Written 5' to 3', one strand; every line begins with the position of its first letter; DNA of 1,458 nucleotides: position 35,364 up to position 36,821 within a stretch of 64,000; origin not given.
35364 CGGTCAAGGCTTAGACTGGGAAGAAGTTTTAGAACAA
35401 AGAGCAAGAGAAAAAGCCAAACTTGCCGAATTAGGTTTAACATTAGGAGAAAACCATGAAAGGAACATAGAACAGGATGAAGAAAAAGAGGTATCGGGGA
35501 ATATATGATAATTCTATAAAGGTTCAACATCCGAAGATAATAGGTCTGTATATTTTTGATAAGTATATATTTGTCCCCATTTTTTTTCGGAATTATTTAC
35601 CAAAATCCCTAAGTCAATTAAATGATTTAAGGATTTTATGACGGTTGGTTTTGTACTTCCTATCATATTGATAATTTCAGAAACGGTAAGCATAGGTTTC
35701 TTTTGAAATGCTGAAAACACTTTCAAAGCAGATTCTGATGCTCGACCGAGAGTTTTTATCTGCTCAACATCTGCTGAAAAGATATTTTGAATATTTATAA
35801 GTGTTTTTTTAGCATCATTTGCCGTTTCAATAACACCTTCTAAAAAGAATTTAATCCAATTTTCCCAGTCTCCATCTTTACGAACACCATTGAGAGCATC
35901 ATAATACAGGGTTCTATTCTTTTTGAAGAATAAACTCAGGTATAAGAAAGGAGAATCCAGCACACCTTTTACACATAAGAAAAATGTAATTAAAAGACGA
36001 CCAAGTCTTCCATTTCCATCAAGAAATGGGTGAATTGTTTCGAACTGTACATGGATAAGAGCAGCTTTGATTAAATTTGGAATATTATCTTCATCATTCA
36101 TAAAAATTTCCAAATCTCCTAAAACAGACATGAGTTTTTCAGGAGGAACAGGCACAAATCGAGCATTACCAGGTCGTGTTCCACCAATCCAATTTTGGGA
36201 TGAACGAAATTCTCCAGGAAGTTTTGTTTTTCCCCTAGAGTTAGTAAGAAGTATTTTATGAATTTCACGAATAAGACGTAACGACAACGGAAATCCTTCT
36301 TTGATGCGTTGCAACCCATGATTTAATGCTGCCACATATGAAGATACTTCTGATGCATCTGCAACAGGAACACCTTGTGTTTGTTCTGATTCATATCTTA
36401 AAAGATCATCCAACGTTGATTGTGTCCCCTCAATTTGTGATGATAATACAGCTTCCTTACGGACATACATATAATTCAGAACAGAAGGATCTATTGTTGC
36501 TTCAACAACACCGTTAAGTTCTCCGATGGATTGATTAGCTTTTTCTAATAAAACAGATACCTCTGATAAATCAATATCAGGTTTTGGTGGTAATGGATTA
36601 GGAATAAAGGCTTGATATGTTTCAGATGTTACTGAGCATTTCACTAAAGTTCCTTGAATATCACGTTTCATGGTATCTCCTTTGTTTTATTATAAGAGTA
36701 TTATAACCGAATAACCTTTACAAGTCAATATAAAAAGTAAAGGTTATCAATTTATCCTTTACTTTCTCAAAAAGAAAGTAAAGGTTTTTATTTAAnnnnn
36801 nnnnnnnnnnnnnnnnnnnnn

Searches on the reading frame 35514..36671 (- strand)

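Call 25: search_protein_families(library=pfam, proteins=[window:35514-36671:-], max_evalue=0.01)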
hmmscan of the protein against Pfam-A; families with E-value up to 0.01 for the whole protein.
window:35514-36671:- (385 aa): 6 families
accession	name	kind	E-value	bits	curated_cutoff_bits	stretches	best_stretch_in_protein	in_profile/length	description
PF13784.11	Fic_N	-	6.5e-26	90.6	26.7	1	41-121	3-82/82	Fic/DOC family N-terminal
PF02661.23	Fic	-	6.1e-21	75.5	24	1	128-232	1-93/93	Fic/DOC family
PF01022.26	HTH_5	-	0.00041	20.6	22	1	315-356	4-44/47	Bacterial regulatory protein, arsR family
PF09339.16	HTH_IclR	-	0.0025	18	22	1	315-358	5-49/52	IclR helix-turn-helix domain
PF13412.12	HTH_24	-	0.0076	16.2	21.9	0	315-357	5-47/48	Winged helix-turn-helix DNA-binding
PF10523.15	BEN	-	0.0081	16.8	23.2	0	8-67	15-71/76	BEN domain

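Call 29: search_protein_families(library=phrogs, proteins=[window:35514-36671:-], max_evalue=0.01)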
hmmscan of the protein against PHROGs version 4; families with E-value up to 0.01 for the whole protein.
window:35514-36671:- (385 aa): 5 families
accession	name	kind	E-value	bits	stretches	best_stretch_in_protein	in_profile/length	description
phrog_5978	-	unknown function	2.7e-101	340.3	1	20-378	2-362/364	-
phrog_11900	-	unknown function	2e-22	80.9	1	99-277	45-214/230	-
phrog_13548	-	unknown function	3.4e-17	63.5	1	106-289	98-278/379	-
phrog_23170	-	unknown function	4.4e-06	27.5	1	200-261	111-170/191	-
phrog_577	-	moron, auxiliary metabolic gene and host takeover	0.0047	17.8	0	177-237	30-90/128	Doc-like toxin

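Call 80: search_protein_families(library=padloc, proteins=[window:35514-36671:-], max_evalue=0.01)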
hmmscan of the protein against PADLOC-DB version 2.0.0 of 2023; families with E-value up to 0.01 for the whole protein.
window:35514-36671:- (385 aa): 12 families
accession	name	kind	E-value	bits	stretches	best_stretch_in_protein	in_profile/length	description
PDLC03963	SoFic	-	1.4e-118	394.4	1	18-379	5-359/361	-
PDLC04840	PDC-S04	-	9.7e-20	69.3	1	74-235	16-177/227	-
PDLC04966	PDC-S24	-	2.2e-19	67.7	1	120-261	223-366/497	-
PDLC04836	PDC-S04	-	2.5e-19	67.4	1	77-267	33-216/244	-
PDLC04837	PDC-S04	-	1.1e-16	58.9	1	77-276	33-220/234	-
PDLC04839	PDC-S04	-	9e-11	39.8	1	117-261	47-184/205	-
PDLC01438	Csa3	-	0.00012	20.2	1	269-371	123-201/305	"CAS-I,CAS-II,CAS-III,CAS-IV,CAS-V,CAS-VI; associated_signaling"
PDLC01875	CARF3--CARF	-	0.00057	17.7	1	311-364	144-196/219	-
PDLC04838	PDC-S04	-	0.0011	16.8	1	200-233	130-163/209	-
PDLC01857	CARF3--CARF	-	0.003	15.2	1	303-373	121-187/201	-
PDLC01044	Csa3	-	0.0048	14.8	1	301-360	125-182/194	Type I-A associated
PDLC01879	CARF3--CARF_TM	-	0.0061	14.2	0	301-364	144-206/222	-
